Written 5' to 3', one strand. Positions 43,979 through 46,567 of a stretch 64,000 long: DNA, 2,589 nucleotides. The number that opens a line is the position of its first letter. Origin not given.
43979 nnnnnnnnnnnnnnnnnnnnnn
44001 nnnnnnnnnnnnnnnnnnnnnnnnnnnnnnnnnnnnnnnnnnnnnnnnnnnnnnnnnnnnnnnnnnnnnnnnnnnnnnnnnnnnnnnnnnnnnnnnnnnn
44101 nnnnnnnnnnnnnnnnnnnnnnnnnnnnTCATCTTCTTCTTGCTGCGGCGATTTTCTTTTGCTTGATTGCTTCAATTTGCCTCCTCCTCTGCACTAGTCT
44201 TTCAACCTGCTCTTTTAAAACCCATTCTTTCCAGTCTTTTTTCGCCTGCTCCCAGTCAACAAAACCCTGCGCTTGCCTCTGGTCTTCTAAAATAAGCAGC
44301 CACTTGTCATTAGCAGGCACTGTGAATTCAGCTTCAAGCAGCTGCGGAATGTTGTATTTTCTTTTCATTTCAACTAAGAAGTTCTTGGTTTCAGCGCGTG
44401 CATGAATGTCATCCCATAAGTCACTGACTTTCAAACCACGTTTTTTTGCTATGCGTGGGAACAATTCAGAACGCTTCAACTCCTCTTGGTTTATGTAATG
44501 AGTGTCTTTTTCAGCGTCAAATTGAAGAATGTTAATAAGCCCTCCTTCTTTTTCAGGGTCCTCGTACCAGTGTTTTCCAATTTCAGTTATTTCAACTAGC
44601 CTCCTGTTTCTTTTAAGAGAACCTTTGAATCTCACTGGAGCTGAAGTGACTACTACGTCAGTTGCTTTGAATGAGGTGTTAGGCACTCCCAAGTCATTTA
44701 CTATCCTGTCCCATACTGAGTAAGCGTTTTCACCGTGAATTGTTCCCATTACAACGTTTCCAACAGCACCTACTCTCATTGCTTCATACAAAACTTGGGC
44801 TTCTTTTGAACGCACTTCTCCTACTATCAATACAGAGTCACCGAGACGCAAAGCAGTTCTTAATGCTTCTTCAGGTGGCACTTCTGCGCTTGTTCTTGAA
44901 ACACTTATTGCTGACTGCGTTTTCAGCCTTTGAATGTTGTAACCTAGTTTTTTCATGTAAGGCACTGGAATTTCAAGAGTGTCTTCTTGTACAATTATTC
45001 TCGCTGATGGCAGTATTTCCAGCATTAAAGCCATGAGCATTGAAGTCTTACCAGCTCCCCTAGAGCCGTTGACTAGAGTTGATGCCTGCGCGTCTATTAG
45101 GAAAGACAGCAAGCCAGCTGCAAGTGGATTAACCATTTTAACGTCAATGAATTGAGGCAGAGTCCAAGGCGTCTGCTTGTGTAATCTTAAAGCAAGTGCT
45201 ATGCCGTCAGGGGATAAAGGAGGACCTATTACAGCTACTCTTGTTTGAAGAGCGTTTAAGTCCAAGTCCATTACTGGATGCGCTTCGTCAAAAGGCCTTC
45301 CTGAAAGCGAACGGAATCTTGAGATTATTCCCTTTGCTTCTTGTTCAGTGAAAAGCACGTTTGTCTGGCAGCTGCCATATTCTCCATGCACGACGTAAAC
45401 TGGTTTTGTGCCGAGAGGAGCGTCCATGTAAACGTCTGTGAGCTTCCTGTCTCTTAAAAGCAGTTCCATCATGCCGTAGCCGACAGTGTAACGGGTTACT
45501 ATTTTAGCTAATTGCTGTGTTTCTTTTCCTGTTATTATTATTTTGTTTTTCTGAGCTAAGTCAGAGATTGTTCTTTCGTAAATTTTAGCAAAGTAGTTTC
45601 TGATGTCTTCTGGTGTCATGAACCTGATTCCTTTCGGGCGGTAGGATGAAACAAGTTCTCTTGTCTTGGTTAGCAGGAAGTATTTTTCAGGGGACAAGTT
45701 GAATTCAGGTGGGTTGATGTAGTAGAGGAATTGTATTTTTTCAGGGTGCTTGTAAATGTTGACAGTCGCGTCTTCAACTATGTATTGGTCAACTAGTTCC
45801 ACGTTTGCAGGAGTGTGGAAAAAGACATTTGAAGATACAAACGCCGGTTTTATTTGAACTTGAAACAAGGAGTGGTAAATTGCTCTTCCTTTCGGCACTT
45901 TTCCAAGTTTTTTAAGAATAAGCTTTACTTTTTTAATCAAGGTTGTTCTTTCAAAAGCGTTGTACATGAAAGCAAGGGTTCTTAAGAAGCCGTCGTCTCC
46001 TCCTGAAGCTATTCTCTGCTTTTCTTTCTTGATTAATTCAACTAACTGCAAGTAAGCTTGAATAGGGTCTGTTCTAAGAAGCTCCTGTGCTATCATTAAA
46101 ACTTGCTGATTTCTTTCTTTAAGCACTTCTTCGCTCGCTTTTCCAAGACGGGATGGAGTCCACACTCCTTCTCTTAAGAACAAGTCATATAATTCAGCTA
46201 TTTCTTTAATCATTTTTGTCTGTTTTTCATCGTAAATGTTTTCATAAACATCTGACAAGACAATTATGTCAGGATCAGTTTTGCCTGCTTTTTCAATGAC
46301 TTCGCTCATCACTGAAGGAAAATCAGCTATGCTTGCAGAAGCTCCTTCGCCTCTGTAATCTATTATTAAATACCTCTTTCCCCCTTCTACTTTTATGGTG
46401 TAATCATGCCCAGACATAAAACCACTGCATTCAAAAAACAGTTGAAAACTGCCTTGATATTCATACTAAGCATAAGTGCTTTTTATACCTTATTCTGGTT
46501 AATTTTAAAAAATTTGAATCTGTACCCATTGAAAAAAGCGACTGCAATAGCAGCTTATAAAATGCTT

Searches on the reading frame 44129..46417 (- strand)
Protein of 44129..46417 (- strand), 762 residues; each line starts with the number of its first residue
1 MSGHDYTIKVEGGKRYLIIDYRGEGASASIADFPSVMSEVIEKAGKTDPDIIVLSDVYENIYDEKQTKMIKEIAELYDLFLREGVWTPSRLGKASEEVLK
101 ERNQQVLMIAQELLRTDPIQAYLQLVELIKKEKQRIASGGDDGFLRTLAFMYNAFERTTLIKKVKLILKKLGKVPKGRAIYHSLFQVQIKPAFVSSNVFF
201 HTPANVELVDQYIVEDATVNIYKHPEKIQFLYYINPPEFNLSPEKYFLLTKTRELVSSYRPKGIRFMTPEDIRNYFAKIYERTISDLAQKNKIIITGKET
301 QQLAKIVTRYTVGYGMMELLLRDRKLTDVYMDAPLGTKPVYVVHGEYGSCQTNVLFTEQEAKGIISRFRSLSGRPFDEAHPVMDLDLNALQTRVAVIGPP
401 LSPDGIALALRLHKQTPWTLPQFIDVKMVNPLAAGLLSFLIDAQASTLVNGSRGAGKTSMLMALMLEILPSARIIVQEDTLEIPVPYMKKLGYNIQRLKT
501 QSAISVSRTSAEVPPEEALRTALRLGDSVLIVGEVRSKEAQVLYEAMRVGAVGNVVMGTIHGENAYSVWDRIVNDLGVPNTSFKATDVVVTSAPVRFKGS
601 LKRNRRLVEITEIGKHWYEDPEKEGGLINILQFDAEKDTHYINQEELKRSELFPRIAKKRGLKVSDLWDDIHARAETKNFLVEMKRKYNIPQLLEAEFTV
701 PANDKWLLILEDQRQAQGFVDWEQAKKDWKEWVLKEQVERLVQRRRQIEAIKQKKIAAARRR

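Call 4: search_protein_families(library=pfam, proteins=[window:44129-46417:-], max_evalue=1)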
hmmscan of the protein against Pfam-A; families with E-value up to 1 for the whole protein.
window:44129-46417:- (762 aa): 11 families
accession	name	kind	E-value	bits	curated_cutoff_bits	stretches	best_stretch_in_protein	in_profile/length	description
PF00437.27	T2SSE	-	6.3e-19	68.3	24.9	1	387-590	87-272/370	Type II/IV secretion system protein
PF13191.12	AAA_16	-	0.0013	19.7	32.6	1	446-546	26-119/167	AAA ATPase domain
PF24389.1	ORC-CDC6-like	-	0.031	13.5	27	1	442-469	30-57/571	ORC-CDC6-like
PF13481.12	AAA_25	-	0.047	13.8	27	1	437-469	26-58/195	AAA domain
PF00005.33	ABC_tran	-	0.058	14.4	25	1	438-509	5-79/137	ABC transporter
PF25199.1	nSTAND_NTPase5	-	0.075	13.3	34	1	445-536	42-133/145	Novel STAND NTPase 5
PF04310.18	MukB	-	0.1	12.8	23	1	428-474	11-56/226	MukB N-terminal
PF13555.12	AAA_29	-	0.12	12.6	27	1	441-472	19-50/61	P-loop containing region of AAA domain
PF01580.24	FtsK_SpoIIIE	-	0.13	12.1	24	1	444-470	39-65/221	FtsK/SpoIIIE family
PF12775.13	AAA_7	-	0.16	11.9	25.8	1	436-471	25-59/181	P-loop containing dynein motor region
PF08906.16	T6SS_Tdi1_C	-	0.18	12.1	27.4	0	715-749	3-37/75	T6SS immunity protein Tdi1, C-terminal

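Call 5: search_protein_families(library=ncbifam, proteins=[window:44129-46417:-], max_evalue=1)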
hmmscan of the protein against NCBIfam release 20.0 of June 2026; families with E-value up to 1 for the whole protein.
window:44129-46417:- (762 aa): 16 families
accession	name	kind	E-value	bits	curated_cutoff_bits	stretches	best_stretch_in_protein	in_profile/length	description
NF058587.1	archaellum_moto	equivalog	1.1e-42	146.5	550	1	283-683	116-501/527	archaellum flagellar ATPase motor FlaI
TIGR03819.1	heli_sec_ATPase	hypoth_equivalog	2.5e-37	128.8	373.15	1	290-573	28-298/340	TadA family conjugal transfer-associated ATPase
NF053672.1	bindosome_BasE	exception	3.2e-24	85.6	1000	1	205-613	37-430/512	bindosome assembly system ATPase subunit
TIGR02782.1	TrbB_P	equivalog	2.4e-18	66.5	304.55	1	356-574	49-254/303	P-type conjugative transfer ATPase TrbB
TIGR02788.1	VirB11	equivalog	3.5e-15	55.8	249.95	2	437-574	137-264/308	P-type DNA transfer ATPase VirB11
NF010469.0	PRK13894.1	subfamily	2.5e-13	50.1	508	1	345-581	53-273/320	conjugal transfer ATPase TrbB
NF041000.1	ATPase_ComGA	equivalog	5.1e-12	45.4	300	1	434-588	117-257/267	competence type IV pilus ATPase ComGA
TIGR01420.1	pilT_fam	subfamily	2.3e-10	40.2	319.1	1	323-574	11-241/343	PilT/PilU family type 4a pilus ATPase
NF010407.0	PRK13833.1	subfamily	6e-10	39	499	1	376-572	77-259/323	conjugal transfer protein TrbB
NF010425.0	PRK13851.1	equivalog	7.6e-09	34.9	461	1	440-569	158-277/344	type IV secretion system protein VirB11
TIGR02533.1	type_II_gspE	equivalog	8.2e-08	31.3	630.25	1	409-579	209-362/486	type II secretion system ATPase GspE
NF010475.0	PRK13900.1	equivalog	1.3e-06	27.7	389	1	441-566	157-273/333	type IV secretion system ATPase VirB11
NF007755.0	PRK10436.1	equivalog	1.7e-06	27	617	1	425-580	200-339/465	type II secretion system protein GspE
TIGR02525.1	plasmid_TraJ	equivalog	2.4e-06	26.8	368.3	1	432-574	137-271/372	plasmid transfer ATPase TraJ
TIGR02538.1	type_IV_pilB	equivalog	2e-05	23.5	675.65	1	444-581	316-437/564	type IV-A pilus assembly ATPase PilB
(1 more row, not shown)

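Call 10: find_related_loci(query=window:44129-46417:-, collection=genome_contigs, flank=10000)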
Query window:44129-46417:- (762 aa) in genome_contigs; peptide patterns used: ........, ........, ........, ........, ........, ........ (x = any residue, [..] = any of these).
41 stretches matched a pattern; 20 encode a relative of the query (tblastn E <= 1e-3); 20 distinct loci.
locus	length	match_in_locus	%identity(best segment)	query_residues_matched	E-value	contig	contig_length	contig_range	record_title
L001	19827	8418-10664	75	1-749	0e+0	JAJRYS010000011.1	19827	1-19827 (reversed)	MAG: archaeon isolate Dive96_bin3.463 k141_1032565, whole genome shotgun sequence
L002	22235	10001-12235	72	1-745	0e+0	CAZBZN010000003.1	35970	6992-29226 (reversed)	MAG TPA_asm: Candidatus Micrarchaeota archaeon isolate SRP141559_co1_230 genome assembly, contig: NODE_406_length_35970_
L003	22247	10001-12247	69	4-744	0e+0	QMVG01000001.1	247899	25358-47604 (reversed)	MAG: Candidatus Micrarchaeota archaeon isolate B47_G15 B47_Guay15_scaffold_00001, whole genome shotgun sequence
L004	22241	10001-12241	67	5-743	0e+0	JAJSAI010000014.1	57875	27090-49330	MAG: archaeon isolate Dive96_bin4.413 k141_2115269, whole genome shotgun sequence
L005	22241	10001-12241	66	5-743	0e+0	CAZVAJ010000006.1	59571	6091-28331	MAG TPA_asm: Candidatus Micrarchaeota archaeon isolate SRP141559_co1_36 genome assembly, contig: NODE_120_length_59571_c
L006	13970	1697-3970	60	6-754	0e+0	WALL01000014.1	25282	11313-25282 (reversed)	MAG: Nanobdellati archaeon isolate S014_61_esom k151_190915, whole genome shotgun sequence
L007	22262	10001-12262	59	1-748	0e+0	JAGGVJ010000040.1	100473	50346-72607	MAG: Candidatus Iainarchaeum archaeon isolate AUK097 PB_MBMC_051_c_000000000036, whole genome shotgun sequence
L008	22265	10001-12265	59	6-752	0e+0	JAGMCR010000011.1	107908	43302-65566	MAG: Candidatus Iainarchaeum archaeon isolate RS_17_2 ZL495.bin.2.fa_11, whole genome shotgun sequence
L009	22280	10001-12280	58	1-752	0e+0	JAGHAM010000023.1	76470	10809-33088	MAG: Candidatus Iainarchaeum archaeon isolate AUK230 PB_MBMC_184_c_000000000035, whole genome shotgun sequence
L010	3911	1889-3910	59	3-668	0e+0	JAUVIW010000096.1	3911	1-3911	MAG: archaeon isolate CSMAG_438 CSMAG_438_k127_517719_length_3911_cov_39.6557, whole genome shotgun sequence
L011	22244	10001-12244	53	6-746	0e+0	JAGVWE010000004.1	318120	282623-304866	MAG: Candidatus Iainarchaeum archaeon isolate RIFCSPLOWO2_01_FULL_58_19 rifcsplowo2_01_scaffold_173, whole genome shotgu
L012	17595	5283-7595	52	8-762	0e+0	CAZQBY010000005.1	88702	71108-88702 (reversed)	MAG TPA_asm: uncultured archaeon isolate binchicken_co19_513 genome assembly, contig: NODE_164_length_88702_cov_9.276343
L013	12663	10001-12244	53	6-744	0e+0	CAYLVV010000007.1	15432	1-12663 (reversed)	MAG TPA_asm: uncultured archaeon isolate binchicken_co6_177 genome assembly, contig: NODE_4129_length_15432_cov_4.328543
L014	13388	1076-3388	51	8-762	0e+0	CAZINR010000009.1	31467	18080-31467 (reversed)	MAG TPA_asm: uncultured archaeon isolate SRP332253_co2_107 genome assembly, contig: NODE_1255_length_31467_cov_4.833535,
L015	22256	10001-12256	51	1-745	0e+0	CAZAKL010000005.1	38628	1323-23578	MAG TPA_asm: uncultured archaeon isolate binchicken_co36_221 genome assembly, contig: NODE_554_length_38628_cov_7.591839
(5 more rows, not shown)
